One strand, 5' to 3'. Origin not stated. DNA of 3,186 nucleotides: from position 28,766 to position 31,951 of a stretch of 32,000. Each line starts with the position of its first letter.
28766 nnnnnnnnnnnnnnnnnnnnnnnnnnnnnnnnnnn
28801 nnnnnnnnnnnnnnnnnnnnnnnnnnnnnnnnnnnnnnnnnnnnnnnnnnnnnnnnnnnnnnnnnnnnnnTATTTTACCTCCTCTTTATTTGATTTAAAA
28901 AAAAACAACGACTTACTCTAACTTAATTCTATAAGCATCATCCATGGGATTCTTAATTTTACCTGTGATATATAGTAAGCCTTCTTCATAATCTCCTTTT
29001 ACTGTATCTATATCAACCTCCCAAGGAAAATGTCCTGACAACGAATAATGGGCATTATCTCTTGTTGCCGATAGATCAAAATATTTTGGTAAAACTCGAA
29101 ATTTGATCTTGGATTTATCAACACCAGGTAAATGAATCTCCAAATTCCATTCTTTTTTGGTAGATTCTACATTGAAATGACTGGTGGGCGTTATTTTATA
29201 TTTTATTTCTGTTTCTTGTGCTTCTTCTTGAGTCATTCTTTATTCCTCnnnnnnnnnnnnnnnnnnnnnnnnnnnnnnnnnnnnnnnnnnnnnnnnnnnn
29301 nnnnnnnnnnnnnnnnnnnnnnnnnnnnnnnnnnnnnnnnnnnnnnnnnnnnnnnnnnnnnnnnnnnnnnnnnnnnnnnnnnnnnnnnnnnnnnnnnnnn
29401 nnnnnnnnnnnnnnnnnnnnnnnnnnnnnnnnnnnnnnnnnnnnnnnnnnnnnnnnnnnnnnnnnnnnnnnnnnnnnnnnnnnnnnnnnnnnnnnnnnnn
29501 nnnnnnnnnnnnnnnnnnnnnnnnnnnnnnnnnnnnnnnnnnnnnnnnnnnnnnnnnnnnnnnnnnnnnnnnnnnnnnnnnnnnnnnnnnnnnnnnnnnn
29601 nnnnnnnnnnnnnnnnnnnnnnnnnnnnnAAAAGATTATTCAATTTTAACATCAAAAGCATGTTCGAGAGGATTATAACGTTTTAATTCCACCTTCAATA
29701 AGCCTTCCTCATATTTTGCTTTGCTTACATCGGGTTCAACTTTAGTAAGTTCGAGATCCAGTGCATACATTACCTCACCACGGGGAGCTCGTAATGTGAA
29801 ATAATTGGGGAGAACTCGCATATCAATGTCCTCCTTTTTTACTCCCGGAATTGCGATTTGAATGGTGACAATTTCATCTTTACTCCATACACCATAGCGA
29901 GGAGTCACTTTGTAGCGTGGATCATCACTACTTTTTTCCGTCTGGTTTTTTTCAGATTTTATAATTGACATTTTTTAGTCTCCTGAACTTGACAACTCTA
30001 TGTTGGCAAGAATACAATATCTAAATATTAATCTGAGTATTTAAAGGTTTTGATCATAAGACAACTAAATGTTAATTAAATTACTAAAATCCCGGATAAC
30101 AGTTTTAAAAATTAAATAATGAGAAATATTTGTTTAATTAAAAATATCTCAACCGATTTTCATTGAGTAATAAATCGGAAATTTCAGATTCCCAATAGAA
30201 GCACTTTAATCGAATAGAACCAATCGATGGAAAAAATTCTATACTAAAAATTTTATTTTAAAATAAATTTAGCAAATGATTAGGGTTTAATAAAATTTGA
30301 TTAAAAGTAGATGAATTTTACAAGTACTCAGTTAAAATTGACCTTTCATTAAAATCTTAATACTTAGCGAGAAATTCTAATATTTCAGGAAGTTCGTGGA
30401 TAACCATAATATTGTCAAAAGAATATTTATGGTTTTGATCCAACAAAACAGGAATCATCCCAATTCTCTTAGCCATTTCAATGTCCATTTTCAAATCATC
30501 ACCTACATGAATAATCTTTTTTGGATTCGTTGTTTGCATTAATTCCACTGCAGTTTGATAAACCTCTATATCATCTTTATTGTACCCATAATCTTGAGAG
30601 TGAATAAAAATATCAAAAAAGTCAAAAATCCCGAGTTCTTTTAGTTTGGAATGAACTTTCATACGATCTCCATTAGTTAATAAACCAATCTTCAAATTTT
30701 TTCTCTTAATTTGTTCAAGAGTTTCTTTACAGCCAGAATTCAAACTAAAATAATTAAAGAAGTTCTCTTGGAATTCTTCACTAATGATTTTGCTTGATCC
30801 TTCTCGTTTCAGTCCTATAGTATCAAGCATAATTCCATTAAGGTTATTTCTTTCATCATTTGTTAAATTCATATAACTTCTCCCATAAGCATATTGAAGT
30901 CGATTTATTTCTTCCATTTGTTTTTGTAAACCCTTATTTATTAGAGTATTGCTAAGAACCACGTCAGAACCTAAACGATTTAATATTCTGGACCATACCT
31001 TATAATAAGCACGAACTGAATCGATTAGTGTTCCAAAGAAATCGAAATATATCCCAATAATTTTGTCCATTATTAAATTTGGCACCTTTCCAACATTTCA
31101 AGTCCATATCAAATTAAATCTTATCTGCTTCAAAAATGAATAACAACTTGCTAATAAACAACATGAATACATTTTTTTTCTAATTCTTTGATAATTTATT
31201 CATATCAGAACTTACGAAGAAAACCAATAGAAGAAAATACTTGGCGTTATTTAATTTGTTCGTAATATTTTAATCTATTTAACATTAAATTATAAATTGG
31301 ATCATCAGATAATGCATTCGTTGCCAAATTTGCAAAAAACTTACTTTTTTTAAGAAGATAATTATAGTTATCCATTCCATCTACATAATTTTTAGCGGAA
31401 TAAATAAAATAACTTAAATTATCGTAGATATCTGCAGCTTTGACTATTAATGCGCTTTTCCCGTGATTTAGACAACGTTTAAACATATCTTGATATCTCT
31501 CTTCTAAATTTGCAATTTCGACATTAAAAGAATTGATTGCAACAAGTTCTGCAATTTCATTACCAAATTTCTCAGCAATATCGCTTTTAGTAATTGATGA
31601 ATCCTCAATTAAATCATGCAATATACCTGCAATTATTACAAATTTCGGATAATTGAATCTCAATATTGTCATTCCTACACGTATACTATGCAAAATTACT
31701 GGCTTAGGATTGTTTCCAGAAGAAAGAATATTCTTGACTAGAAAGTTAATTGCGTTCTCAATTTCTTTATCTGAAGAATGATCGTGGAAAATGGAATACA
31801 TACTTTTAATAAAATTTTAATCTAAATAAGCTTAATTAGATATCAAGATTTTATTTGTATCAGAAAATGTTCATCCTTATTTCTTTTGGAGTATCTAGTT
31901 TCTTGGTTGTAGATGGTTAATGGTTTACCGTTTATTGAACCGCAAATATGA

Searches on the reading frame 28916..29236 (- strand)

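Call 87: search_protein_families(library=pfam, proteins=[window:28916-29236:-], max_evalue=0.0001)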
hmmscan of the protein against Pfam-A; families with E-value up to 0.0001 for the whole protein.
window:28916-29236:- (107 aa): 1 family
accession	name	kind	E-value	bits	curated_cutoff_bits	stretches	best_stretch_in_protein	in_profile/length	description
PF00011.27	HSP20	-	9.4e-05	22.9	20.8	0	27-98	6-91/102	Hsp20/alpha crystallin family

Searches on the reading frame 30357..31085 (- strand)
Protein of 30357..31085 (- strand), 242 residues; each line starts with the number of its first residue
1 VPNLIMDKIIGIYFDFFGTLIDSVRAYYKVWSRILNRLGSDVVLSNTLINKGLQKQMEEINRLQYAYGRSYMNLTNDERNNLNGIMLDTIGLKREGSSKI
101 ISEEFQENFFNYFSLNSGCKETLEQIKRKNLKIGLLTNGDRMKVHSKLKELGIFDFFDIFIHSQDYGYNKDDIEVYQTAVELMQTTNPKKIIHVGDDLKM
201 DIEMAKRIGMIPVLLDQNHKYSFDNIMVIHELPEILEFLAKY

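Call 51: search_protein_families(library=pfam, proteins=[window:30357-31085:-], max_evalue=0.01)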
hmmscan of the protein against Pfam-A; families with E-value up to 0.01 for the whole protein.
window:30357-31085:- (242 aa): 5 families
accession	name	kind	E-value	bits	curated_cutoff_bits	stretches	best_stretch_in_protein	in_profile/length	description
PF00702.32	Hydrolase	-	3.7e-24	86.6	26.4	1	12-209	4-191/191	haloacid dehalogenase-like hydrolase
PF13419.12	HAD_2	-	1.7e-22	80.8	23.8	1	13-210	2-173/178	Haloacid dehalogenase-like hydrolase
PF13242.12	Hydrolase_like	-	0.00016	22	22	1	175-215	9-48/75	HAD-hyrolase-like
PF13344.12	Hydrolase_6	-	0.0014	19.1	27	0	118-153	18-56/101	Haloacid dehalogenase-like hydrolase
PF09419.16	PGP_phosphatase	-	0.0023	18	20.4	1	169-216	119-164/168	Mitochondrial PGP phosphatase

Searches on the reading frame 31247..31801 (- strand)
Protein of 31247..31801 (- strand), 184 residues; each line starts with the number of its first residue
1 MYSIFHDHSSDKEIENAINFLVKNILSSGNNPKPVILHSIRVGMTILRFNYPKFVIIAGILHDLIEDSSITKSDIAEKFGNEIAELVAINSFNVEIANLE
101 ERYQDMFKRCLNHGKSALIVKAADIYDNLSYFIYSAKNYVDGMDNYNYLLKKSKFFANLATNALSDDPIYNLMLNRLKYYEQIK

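Call 51: search_protein_families(library=pfam, proteins=[window:31247-31801:-], max_evalue=0.01)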
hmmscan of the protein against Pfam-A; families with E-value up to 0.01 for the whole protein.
window:31247-31801:- (184 aa): 2 families
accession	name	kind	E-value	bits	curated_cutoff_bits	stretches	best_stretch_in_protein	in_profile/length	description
PF13328.12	HD_4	-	1.5e-07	31.7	27.2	1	31-90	16-74/156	HD domain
PF01966.28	HD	-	0.00068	20.3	22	1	37-128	3-115/116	HD domain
